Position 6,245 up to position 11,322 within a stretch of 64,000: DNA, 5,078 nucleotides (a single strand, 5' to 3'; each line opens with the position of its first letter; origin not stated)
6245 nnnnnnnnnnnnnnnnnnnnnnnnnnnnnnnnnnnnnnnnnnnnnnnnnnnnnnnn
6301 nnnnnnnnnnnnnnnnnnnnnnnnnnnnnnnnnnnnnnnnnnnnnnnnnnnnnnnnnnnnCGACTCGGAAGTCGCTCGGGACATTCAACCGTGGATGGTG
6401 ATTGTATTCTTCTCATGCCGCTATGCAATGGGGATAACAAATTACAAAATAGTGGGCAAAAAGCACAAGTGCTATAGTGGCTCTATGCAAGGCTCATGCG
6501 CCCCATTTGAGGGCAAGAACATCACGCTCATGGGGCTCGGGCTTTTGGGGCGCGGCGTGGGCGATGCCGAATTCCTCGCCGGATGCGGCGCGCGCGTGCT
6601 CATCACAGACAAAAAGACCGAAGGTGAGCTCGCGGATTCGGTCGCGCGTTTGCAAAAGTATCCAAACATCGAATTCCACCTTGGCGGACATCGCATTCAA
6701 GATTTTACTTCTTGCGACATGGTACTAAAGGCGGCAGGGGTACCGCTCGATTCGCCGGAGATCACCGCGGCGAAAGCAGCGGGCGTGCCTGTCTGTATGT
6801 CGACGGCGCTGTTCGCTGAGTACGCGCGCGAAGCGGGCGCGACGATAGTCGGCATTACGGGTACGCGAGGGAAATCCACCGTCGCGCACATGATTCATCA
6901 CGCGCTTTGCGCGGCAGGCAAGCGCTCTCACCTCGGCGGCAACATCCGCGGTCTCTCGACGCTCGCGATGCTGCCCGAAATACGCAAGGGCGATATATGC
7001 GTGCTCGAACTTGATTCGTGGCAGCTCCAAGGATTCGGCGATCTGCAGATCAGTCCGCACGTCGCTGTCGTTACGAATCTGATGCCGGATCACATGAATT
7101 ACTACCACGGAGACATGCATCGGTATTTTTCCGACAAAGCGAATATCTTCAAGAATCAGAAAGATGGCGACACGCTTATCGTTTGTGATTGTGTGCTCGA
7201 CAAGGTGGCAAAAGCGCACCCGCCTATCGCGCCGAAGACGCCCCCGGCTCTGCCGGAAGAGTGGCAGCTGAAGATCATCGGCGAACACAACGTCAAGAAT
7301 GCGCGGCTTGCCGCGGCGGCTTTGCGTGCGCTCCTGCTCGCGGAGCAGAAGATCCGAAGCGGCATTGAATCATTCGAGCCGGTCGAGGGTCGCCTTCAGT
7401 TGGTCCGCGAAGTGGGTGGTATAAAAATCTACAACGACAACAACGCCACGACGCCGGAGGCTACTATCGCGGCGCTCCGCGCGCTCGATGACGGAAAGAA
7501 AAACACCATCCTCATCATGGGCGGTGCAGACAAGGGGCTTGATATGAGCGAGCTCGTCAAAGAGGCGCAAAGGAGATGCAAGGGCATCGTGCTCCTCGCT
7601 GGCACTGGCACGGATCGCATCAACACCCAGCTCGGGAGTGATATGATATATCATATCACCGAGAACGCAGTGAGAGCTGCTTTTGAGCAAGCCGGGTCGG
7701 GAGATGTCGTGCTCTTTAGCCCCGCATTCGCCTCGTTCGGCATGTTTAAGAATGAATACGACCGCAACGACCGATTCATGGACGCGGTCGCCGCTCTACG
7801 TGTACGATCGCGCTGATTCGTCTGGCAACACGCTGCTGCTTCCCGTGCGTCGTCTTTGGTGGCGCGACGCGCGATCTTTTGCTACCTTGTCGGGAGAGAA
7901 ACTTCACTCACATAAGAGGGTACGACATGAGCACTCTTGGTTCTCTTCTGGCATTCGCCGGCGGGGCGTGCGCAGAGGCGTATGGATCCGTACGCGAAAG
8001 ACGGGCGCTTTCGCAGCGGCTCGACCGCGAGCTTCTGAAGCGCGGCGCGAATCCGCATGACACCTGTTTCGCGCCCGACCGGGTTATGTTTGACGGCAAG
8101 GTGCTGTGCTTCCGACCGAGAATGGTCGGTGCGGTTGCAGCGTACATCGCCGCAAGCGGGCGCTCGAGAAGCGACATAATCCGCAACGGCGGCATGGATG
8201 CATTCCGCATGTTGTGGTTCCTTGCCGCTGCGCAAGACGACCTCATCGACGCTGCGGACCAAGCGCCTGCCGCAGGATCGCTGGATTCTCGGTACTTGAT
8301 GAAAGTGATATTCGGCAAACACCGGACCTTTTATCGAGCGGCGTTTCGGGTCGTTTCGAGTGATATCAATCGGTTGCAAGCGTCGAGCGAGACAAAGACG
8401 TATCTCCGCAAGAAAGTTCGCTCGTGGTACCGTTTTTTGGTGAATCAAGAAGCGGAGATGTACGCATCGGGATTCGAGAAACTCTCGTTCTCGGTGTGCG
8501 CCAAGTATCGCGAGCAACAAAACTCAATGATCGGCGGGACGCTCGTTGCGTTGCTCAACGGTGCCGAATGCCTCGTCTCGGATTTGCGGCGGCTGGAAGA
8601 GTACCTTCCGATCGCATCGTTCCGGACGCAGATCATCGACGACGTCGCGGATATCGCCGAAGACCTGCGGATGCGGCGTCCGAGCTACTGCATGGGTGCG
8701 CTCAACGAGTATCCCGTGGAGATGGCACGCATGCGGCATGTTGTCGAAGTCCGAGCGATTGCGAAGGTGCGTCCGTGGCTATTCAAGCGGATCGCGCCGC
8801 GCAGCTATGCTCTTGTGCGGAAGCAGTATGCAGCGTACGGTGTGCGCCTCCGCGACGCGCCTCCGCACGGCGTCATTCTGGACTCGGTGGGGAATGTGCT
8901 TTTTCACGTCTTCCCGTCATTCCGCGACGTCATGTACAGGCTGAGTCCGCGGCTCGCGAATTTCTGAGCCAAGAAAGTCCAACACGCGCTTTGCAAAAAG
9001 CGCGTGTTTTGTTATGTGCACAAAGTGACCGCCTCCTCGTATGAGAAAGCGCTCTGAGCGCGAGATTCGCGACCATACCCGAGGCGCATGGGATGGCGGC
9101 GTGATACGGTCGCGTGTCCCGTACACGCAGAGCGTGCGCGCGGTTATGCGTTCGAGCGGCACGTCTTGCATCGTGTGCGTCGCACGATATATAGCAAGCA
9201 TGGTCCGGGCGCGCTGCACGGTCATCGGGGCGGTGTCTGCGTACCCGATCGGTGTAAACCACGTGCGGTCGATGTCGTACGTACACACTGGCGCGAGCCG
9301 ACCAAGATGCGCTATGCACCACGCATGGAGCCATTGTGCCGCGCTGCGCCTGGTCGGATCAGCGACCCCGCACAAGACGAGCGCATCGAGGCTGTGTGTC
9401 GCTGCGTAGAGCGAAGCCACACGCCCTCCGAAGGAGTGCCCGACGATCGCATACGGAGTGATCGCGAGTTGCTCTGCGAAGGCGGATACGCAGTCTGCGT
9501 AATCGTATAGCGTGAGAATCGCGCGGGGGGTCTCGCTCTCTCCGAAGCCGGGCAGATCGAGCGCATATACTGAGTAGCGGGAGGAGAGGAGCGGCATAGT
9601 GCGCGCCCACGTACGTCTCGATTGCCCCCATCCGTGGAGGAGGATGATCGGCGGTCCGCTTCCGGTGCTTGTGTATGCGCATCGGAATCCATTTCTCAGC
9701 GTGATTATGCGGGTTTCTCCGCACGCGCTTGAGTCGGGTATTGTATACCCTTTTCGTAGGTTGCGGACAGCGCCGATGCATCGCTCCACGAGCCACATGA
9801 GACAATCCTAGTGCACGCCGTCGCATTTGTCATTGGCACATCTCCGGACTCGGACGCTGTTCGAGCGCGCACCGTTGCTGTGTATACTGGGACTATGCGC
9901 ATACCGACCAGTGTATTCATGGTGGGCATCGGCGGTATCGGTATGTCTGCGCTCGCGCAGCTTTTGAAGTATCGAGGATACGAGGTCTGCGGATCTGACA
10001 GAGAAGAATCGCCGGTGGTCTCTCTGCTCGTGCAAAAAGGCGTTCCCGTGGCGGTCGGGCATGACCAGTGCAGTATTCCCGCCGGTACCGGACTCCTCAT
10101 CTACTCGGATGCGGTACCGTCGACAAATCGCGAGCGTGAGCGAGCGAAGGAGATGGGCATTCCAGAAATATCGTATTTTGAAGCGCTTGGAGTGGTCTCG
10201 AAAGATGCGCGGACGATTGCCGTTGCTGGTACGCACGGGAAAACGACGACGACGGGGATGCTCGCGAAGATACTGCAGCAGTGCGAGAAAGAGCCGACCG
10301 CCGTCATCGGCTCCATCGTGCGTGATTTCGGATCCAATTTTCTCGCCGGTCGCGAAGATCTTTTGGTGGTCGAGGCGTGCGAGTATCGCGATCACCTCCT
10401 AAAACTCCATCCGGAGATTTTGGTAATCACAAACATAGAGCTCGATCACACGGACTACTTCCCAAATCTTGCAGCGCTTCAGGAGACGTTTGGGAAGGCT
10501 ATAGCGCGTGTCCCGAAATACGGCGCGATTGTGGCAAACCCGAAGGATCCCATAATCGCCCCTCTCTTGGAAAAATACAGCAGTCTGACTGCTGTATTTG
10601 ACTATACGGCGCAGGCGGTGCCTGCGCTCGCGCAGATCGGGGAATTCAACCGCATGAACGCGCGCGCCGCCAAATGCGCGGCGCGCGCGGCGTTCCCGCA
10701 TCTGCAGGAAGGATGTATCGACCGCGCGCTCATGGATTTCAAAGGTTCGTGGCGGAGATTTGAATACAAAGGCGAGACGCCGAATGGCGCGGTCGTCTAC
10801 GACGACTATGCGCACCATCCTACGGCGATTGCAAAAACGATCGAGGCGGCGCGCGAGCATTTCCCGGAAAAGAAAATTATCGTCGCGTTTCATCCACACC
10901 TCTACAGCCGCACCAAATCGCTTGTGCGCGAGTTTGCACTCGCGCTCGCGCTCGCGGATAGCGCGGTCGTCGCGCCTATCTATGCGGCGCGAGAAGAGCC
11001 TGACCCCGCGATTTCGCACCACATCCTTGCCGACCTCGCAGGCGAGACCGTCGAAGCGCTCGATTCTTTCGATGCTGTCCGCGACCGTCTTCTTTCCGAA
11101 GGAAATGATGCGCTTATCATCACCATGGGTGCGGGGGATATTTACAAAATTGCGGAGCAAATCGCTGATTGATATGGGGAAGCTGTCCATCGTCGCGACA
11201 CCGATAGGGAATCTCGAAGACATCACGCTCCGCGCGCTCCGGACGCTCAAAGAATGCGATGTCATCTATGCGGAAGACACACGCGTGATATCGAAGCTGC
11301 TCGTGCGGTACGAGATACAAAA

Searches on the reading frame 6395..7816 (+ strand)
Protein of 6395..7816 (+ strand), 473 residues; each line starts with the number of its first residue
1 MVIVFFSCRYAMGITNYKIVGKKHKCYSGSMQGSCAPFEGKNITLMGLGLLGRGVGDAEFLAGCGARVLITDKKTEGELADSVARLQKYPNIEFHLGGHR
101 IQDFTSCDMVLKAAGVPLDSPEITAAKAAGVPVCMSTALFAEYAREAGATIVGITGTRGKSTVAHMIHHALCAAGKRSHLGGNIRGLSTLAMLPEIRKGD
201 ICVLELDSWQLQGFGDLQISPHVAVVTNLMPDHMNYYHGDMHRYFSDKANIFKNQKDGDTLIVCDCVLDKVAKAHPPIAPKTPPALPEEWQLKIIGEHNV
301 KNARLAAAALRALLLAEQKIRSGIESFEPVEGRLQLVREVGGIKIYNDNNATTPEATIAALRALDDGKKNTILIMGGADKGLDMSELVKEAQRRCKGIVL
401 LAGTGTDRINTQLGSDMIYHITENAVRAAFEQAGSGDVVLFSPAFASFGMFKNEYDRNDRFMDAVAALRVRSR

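Call 51: search_protein_families(library=pfam, proteins=[window:6395-7816:+], max_evalue=0.0001)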
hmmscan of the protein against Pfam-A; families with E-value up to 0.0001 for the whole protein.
window:6395-7816:+ (473 aa): 3 families
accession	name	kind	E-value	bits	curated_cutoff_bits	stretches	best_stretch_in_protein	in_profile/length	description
PF08245.18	Mur_ligase_M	-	1.2e-22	81.3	24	1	154-264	1-122/200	Mur ligase middle domain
PF02875.26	Mur_ligase_C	-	5.6e-15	56.7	28.4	1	332-444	1-126/127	Mur ligase, glutamate ligase domain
PF21799.2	MurD-like_N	-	3e-09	37.5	27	1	41-133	1-86/88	Mur ligase MurD-like, N-terminal domain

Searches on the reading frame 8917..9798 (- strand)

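Call 51: search_protein_families(library=pfam, proteins=[window:8917-9798:-], max_evalue=0.0001)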
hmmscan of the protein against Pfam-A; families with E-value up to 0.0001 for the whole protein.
window:8917-9798:- (293 aa): 5 families
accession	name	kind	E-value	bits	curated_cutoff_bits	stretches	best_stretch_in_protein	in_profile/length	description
PF00561.26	Abhydrolase_1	-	2.9e-29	102.9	25.8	1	49-156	1-109/245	alpha/beta hydrolase fold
PF12697.13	Abhydrolase_6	-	7.9e-25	89.2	26.3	1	51-269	1-215/217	Alpha/beta hydrolase family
PF12146.15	Hydrolase_4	-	2e-16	60.4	27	1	51-258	7-232/239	Serine aminopeptidase, S33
PF00975.26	Thioesterase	-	5.2e-07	30.5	26.4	1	55-272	7-218/226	Thioesterase domain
PF20408.4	Abhydrolase_11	-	5.3e-05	23.5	27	0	101-144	65-106/193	Alpha/beta hydrolase domain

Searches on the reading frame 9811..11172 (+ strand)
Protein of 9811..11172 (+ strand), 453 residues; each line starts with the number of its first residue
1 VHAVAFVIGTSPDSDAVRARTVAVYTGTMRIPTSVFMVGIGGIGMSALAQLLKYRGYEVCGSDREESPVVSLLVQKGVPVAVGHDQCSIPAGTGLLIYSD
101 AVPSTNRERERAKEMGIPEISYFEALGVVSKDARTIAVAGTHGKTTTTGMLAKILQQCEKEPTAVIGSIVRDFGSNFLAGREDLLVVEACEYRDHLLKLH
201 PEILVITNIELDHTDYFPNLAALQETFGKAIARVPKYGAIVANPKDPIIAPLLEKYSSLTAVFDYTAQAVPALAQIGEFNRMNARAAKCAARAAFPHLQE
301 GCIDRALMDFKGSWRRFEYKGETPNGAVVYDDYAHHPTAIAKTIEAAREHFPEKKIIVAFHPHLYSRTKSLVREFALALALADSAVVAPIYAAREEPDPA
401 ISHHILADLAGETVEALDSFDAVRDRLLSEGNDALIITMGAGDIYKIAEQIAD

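Call 51: search_protein_families(library=pfam, proteins=[window:9811-11172:+], max_evalue=0.0001)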
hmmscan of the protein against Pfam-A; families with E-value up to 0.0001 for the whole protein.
window:9811-11172:+ (453 aa): 3 families
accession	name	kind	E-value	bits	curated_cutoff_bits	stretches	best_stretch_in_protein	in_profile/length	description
PF01225.30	Mur_ligase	-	2.8e-20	72.9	21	1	37-131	4-92/95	Mur ligase family, catalytic domain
PF02875.26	Mur_ligase_C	-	2.9e-18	67.4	28.4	1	315-442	1-127/127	Mur ligase, glutamate ligase domain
PF08245.18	Mur_ligase_M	-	2.1e-15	57.7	24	1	138-257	1-136/200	Mur ligase middle domain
